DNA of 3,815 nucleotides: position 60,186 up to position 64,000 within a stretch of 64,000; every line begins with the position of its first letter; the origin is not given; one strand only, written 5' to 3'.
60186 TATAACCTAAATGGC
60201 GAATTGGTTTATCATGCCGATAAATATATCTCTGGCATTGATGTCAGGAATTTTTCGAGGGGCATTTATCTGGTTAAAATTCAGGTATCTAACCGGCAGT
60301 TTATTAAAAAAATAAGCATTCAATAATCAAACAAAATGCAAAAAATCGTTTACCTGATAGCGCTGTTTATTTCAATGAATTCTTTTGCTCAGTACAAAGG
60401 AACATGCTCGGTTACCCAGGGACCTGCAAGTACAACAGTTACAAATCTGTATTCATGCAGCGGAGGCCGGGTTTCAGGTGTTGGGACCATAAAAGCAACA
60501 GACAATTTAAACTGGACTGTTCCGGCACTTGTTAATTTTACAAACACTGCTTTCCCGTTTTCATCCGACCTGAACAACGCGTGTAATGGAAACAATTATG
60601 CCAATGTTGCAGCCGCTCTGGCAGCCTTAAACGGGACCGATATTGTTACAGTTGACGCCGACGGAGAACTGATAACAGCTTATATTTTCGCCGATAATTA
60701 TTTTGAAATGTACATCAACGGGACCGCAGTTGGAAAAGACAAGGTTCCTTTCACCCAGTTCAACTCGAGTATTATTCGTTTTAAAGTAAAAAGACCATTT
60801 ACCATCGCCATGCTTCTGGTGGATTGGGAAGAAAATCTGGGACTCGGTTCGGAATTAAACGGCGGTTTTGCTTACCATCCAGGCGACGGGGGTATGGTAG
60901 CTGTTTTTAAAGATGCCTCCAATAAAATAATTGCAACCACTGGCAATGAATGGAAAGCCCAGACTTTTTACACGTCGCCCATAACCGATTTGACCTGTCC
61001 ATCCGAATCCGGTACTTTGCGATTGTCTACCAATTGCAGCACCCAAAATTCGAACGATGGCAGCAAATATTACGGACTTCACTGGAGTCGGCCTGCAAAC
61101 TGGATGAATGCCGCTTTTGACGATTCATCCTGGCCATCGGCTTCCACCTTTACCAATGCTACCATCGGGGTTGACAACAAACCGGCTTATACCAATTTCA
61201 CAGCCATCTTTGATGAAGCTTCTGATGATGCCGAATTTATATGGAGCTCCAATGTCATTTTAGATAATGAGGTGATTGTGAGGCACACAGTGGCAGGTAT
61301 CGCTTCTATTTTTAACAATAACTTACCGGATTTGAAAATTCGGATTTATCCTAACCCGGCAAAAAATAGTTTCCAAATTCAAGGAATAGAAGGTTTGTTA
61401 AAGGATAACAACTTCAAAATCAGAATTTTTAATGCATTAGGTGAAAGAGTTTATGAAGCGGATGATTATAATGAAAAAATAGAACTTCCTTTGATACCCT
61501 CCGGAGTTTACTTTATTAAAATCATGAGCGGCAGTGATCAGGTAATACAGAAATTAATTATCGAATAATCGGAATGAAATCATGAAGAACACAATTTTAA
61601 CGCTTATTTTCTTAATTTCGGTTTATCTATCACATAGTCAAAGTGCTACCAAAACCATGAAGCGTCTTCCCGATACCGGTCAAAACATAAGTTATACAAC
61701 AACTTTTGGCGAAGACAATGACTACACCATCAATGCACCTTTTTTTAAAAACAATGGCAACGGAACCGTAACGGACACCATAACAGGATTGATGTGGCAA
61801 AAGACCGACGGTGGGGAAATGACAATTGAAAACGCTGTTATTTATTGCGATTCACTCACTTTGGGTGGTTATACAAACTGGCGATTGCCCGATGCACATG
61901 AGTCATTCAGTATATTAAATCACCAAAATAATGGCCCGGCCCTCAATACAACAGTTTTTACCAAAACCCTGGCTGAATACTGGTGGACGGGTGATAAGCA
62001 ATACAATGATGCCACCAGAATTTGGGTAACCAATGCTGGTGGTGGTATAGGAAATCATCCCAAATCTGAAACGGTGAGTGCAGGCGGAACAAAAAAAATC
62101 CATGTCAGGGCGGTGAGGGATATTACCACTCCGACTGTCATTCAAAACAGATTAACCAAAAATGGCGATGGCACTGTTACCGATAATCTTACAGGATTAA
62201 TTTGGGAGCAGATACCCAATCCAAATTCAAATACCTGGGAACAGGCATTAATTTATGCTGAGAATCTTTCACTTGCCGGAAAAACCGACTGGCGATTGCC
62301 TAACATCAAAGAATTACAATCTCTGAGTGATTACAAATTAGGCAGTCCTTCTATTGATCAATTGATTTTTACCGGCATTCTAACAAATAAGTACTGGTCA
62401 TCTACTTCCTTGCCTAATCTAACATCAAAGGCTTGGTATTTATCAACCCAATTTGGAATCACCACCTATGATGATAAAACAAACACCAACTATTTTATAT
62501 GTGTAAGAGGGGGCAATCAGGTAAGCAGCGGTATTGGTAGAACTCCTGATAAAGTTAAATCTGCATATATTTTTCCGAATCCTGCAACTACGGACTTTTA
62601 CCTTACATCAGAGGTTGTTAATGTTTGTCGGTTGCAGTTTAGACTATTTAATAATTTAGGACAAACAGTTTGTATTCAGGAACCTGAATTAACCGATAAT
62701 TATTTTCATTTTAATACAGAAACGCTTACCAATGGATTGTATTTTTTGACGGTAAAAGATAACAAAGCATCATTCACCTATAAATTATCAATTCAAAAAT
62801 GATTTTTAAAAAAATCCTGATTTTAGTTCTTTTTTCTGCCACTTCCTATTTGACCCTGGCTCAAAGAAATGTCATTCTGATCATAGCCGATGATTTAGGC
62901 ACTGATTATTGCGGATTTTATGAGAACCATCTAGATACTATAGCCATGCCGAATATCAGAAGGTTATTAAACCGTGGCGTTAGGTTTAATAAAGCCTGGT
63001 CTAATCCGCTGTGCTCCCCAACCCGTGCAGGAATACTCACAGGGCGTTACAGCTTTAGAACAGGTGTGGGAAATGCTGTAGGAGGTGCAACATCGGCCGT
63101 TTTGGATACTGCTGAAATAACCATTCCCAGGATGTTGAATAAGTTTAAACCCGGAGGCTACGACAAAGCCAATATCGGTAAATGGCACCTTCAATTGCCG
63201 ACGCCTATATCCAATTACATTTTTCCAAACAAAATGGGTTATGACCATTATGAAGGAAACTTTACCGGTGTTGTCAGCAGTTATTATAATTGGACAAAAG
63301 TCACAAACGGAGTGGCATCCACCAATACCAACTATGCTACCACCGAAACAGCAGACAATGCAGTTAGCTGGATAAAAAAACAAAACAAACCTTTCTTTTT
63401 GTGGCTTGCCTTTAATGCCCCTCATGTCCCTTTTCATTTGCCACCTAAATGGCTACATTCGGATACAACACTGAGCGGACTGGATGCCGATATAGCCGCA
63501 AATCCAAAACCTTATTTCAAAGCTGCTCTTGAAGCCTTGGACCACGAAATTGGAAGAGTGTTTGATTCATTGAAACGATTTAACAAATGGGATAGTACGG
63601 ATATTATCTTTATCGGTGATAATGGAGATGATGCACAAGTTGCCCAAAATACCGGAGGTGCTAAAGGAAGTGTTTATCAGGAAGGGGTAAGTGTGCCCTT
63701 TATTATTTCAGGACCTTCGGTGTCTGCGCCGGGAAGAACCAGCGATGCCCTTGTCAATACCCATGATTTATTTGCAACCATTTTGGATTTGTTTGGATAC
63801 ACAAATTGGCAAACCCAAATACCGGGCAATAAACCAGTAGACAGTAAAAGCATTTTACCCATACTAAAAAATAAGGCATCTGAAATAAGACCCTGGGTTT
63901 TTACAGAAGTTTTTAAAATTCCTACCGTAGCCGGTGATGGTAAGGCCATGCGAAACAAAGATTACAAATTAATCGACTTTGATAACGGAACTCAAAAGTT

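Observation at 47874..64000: Sixteen-kb run of T9SS-cargo genes with segmental paralogy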

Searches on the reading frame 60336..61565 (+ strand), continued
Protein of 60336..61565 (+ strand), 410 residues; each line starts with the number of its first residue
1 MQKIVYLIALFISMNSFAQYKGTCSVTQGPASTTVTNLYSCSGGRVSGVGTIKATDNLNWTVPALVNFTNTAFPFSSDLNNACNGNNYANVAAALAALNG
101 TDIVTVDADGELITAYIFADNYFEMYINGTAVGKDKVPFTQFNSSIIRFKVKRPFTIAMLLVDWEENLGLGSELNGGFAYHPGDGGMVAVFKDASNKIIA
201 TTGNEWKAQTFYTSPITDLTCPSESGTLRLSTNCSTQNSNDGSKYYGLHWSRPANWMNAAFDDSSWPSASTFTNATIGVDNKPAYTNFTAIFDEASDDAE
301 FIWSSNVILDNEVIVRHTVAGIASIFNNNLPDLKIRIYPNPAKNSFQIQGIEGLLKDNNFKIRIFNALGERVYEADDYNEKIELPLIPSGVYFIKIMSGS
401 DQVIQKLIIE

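Call 66: get_annotated_region(hit=H3, flank=7000)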
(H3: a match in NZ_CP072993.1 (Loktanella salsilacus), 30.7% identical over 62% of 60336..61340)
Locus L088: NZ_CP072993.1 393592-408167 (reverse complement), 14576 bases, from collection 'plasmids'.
description: Loktanella salsilacus strain 1A07893 plasmid plas2, complete sequence
organism: Loktanella salsilacus (NCBI taxid 195913)
taxonomy: Bacteria; Pseudomonadota; Alphaproteobacteria; Rhodobacterales; Roseobacteraceae; Loktanella; Loktanella salsilacus
host: -; source: -; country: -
typing (MOB-suite, as given by PLSDB): non-mobilizable
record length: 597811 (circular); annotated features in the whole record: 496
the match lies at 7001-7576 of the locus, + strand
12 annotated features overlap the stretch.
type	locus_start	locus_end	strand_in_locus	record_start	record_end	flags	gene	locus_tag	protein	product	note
CDS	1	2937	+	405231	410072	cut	-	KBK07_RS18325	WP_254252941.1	GEVED domain-containing protein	-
CDS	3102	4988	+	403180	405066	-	-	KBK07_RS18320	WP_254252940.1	PAS domain S-box protein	-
CDS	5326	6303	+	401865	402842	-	-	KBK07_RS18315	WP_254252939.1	YHYH protein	-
CDS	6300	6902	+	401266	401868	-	-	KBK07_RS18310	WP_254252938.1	YbhB/YbcL family Raf kinase inhibitor-like protein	-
CDS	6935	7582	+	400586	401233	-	-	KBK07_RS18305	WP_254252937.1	PEBP family protein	-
CDS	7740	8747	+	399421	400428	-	-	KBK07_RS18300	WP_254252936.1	YHYH protein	-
CDS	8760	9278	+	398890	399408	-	-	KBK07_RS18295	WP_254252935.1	hypothetical protein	-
CDS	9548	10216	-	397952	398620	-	-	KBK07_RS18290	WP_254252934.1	LysR substrate-binding domain-containing protein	-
CDS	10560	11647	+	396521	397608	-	-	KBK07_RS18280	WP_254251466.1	IS3 family transposase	-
CDS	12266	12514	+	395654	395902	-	-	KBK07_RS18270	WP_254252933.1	hypothetical protein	-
CDS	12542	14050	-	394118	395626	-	-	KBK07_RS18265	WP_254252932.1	Fic family protein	-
CDS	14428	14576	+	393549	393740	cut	-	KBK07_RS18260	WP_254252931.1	hypothetical protein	-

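Call 67: search_protein_families(library=pfam, proteins=[L088:6935-7579:+, L088:6300-6899:+, L088:5326-6300:+, L088:7740-8744:+, L088:8760-9275:+, L087:8908-9888:+], max_evalue=1)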
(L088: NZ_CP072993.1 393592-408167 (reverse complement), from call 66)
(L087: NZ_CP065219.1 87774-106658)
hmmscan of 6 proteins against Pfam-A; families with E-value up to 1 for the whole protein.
L088:6935-7579:+ (215 aa): 0 families

L088:6300-6899:+ (200 aa): 1 family
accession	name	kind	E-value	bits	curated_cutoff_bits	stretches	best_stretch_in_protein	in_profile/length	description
PF01161.25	PBP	-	6.6e-22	78.7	24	1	64-197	8-132/135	Phosphatidylethanolamine-binding protein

L088:5326-6300:+ (325 aa): 1 family
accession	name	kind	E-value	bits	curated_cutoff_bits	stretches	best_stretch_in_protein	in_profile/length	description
PF14240.11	YHYH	-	2.6e-22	80.2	25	2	90-192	5-110/193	YHYH protein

L088:7740-8744:+ (335 aa): 4 families
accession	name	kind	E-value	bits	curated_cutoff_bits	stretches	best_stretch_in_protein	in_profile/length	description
PF14240.11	YHYH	-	2.8e-24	86.6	25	2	119-224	3-111/193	YHYH protein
PF22980.2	Myb_DNA-bind_8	-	0.0043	16.8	27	1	278-295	14-31/50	Myb-like DNA-binding domain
PF20707.3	bDLD2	-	0.19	12.6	25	1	139-182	20-64/93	Bacterial Death-like domain 2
PF10379.14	nec1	-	0.22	11.5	27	1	11-48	33-70/184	Virulence protein nec1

L088:8760-9275:+ (172 aa): 0 families

L087:8908-9888:+ (327 aa): 2 families
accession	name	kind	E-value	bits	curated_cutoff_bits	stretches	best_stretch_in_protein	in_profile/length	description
PF02837.24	Glyco_hydro_2_N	-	0.00029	21.2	28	1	134-184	92-142/169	Glycosyl hydrolases family 2, sugar binding domain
PF18368.7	Ig_GlcNase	-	0.1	13.1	26.3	1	116-140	51-75/105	Exo-beta-D-glucosaminidase Ig-fold domain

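Call 98: search_protein_families(library=ncbifam, proteins=[L002:14038-14607:+], max_evalue=0.001)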
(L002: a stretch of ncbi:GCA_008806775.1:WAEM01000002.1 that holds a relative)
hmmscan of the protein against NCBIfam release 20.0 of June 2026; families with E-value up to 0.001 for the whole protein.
L002:14038-14607:+ (190 aa): 0 families

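Call 100: search_protein_representatives(protein=window:60336-61340:+)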
Query: 335 residues. Proteins with E-value up to 0.001 (for the whole library): 456; up to 1e-10: 247; up to 1e-30: 86. The best 150 are listed.
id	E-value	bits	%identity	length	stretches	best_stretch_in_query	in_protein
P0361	1.9e-137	474.3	64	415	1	5-325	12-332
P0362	8.4e-134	462.3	67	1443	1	15-322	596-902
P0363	5.0e-127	440.1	61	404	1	10-324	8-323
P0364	4.9e-126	436.8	59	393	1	5-325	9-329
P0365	8.5e-125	432.7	60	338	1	17-319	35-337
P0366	3.9e-120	417.4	58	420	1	8-326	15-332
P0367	1.1e-113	396.2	60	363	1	18-319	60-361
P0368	4.7e-109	381.0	62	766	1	18-323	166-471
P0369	1.9e-108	379.0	57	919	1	25-327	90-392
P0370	5.2e-106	371.0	59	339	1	24-319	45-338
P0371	1.9e-104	365.8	57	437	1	18-319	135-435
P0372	3.6e-104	365.0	61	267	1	4-264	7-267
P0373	1.0e-101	356.9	55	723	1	21-327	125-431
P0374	8.3e-94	330.9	64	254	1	16-243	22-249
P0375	3.4e-91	322.3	69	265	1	66-264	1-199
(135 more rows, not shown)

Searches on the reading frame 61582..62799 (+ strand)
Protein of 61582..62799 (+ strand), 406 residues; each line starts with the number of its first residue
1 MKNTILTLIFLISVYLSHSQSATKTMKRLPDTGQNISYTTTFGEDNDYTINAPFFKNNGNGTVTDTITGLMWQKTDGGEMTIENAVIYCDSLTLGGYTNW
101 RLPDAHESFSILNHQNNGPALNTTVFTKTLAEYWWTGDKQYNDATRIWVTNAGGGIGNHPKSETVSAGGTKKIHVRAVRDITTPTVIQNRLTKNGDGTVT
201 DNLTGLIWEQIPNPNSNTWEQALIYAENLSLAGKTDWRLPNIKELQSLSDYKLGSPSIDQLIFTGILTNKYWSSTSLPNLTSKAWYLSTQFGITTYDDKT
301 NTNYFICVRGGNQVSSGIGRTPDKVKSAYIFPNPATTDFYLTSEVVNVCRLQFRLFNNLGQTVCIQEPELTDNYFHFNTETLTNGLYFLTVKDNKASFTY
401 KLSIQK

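Call 5: search_protein_families(library=pfam, proteins=[window:61582-62799:+], max_evalue=0.01)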
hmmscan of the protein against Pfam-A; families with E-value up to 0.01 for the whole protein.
window:61582-62799:+ (406 aa): 2 families
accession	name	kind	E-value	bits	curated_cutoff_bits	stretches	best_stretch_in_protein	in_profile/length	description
PF07603.17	Lcl_C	-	2.2e-53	180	34.9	2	197-309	1-117/117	Lcl C-terminal domain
PF18962.6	Por_Secre_tail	-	9.7e-11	42.3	27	1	330-404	1-75/75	Secretion system C-terminal sorting domain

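Call 6: search_protein_families(library=ncbifam, proteins=[window:61582-62799:+], max_evalue=0.01)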
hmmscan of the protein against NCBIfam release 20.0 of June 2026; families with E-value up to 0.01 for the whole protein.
window:61582-62799:+ (406 aa): 4 families
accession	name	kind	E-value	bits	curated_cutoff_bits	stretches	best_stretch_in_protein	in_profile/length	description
NF047850.1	Lsa25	exception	4.4e-16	59.3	260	1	229-309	125-207/207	surface adhesin Lsa25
TIGR04183.1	Por_Secre_tail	domain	7.6e-10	38.6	23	1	330-405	1-72/72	T9SS type A sorting domain-containing protein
NF052322.1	FimD_tip_adhes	equivalog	1.1e-08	34.3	170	2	96-182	595-664/664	fimbrial tip adhesin FimD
NF038113.1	T9SSA_dep_M36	equivalog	6.5e-06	24.6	885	1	326-404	791-868/869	T9SS-dependent M36 family metallopeptidase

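Call 12: find_encoding_contigs(protein=window:61582-62799:+, flank=10000, max_places=6)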
Protein window:61582-62799:+ (406 aa): 24 contigs read that carry it; 1 place shown.
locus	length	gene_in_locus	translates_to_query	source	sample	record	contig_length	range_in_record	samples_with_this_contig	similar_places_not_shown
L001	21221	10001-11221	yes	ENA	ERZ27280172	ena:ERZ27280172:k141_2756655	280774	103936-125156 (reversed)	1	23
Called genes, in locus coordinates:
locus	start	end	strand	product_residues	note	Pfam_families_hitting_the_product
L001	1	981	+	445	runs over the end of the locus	PF14240:YHYH, PF18962:Por_Secre_tail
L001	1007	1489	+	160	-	PF00085:Thioredoxin (weak), PF00578:AhpC-TSA, PF08534:Redoxin (weak), PF13905:Thioredoxin_8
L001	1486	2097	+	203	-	PF00578:AhpC-TSA, PF08534:Redoxin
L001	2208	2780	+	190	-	PF07638:Sigma70_ECF, PF04542:Sigma70_r2, PF08281:Sigma70_r4_2, PF22233:PhyR_sigma-like (weak)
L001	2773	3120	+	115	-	-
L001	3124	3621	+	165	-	PF13801:Metal_resist, PF07813:LTXXQ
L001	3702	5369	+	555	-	PF00149:Metallophos, PF18962:Por_Secre_tail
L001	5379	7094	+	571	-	PF00149:Metallophos, PF13585:CHU_C (faint), PF13860:FlgD_ig, PF18962:Por_Secre_tail (weak)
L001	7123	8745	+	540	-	PF14240:YHYH, PF18962:Por_Secre_tail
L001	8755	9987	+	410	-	PF13585:CHU_C (faint), PF18962:Por_Secre_tail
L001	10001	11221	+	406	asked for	PF07603:Lcl_C, PF18962:Por_Secre_tail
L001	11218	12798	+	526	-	PF00884:Sulfatase, PF01663:Phosphodiest (faint), PF16347:SGSH_C, PF18962:Por_Secre_tail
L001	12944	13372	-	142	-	-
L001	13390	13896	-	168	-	PF00156:Pribosyltran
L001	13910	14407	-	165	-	PF01121:CoaE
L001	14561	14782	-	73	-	PF02699:YajC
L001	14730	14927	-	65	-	-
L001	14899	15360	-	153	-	PF22544:HYDIN_VesB_CFA65-like_Ig, PF07610:DUF1573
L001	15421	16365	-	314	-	PF01029:NusB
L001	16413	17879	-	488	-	-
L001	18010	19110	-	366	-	PF02812:ELFV_dehydrog_N, PF00208:ELFV_dehydrog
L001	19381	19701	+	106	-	PF11680:DUF3276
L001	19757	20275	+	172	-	PF13858:DUF4199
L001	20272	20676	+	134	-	-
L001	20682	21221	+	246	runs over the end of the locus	PF01553:Acyltransferase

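Call 42: search_protein_families(library=pfam, proteins=[L001:11218-12795:+], max_evalue=5)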
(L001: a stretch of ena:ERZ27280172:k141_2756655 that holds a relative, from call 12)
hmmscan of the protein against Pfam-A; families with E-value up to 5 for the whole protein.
L001:11218-12795:+ (526 aa): 5 families
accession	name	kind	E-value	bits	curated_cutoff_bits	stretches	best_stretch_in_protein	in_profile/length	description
PF00884.28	Sulfatase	-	5.6e-49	167.5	25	1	23-334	1-301/301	Sulfatase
PF16347.10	SGSH_C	-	1.5e-09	38.7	29.3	1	291-418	10-135/154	N-sulphoglucosamine sulphohydrolase, C-terminal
PF18962.6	Por_Secre_tail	-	7.1e-08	33.1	27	1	462-517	3-66/75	Secretion system C-terminal sorting domain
PF01663.27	Phosphodiest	-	5.3e-06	26.7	23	1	26-276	2-220/342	Type I phosphodiesterase / nucleotide pyrophosphatase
PF13242.12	Hydrolase_like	-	0.006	16.9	22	1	239-297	9-52/75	HAD-hyrolase-like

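Call 98: search_protein_families(library=ncbifam, proteins=[L001:11218-12795:+], max_evalue=0.001)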
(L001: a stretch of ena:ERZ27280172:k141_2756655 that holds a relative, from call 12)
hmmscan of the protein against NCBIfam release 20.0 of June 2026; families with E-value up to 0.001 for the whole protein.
L001:11218-12795:+ (526 aa): 6 families
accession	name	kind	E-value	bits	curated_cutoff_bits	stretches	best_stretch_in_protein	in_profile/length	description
NF010322.0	PRK13759.1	equivalog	2.3e-37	128.6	481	3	228-418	258-440/486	arylsulfatase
TIGR03417.1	chol_sulfatase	equivalog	2e-27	96.3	433.45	2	230-421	246-426/500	choline-sulfatase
NF045661.1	HdlasePehA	equivalog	5.6e-25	87.9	900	2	243-411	287-461/506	phosphoric/sulfuric ester hydrolase PehA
NF052527.1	Mn_arylsulf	exception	3.7e-23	82.2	850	2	245-417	272-434/479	manganese-dependent arylsulfatase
TIGR04183.1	Por_Secre_tail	domain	1.9e-07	31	23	1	460-525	1-71/72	T9SS type A sorting domain-containing protein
NF038282.1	LapC_YejM_PbgA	exception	1.3e-05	23.7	825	1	176-330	366-498/584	LPS biosynthesis-modulating metalloenzyme YejM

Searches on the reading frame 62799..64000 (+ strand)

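Call 5: search_protein_families(library=pfam, proteins=[window:62799-64000:+], max_evalue=0.01)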
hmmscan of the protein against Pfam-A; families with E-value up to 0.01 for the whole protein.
window:62799-64000:+ (400 aa): 4 families
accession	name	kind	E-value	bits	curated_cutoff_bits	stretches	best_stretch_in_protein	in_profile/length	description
PF00884.28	Sulfatase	-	2.8e-49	168.5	25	1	23-334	1-301/301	Sulfatase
PF16347.10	SGSH_C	-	5.1e-07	30.4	29.3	1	291-396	10-111/154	N-sulphoglucosamine sulphohydrolase, C-terminal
PF01663.27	Phosphodiest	-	2.4e-06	27.8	23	1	26-276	2-220/342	Type I phosphodiesterase / nucleotide pyrophosphatase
PF13242.12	Hydrolase_like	-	0.0031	17.8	22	0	239-297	9-52/75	HAD-hyrolase-like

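Call 6: search_protein_families(library=ncbifam, proteins=[window:62799-64000:+], max_evalue=0.01)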
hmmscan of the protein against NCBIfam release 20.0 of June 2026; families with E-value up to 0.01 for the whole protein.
window:62799-64000:+ (400 aa): 6 families
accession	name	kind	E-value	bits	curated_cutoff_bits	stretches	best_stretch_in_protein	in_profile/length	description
NF010322.0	PRK13759.1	equivalog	1.6e-33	116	481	3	227-370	257-394/486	arylsulfatase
NF045661.1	HdlasePehA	equivalog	3.8e-25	88.5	900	2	242-367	286-404/506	phosphoric/sulfuric ester hydrolase PehA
TIGR03417.1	chol_sulfatase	equivalog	3.9e-23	82.1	433.45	2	22-218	2-204/500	choline-sulfatase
NF052527.1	Mn_arylsulf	exception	7.9e-21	74.5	850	2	245-339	272-366/479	manganese-dependent arylsulfatase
NF038282.1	LapC_YejM_PbgA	exception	6.5e-06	24.7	825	1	176-330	366-498/584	LPS biosynthesis-modulating metalloenzyme YejM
NF053595.1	LptchSynLtaSGpos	equivalog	0.009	14.6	970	0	185-334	381-528/626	lipoteichoic acid synthase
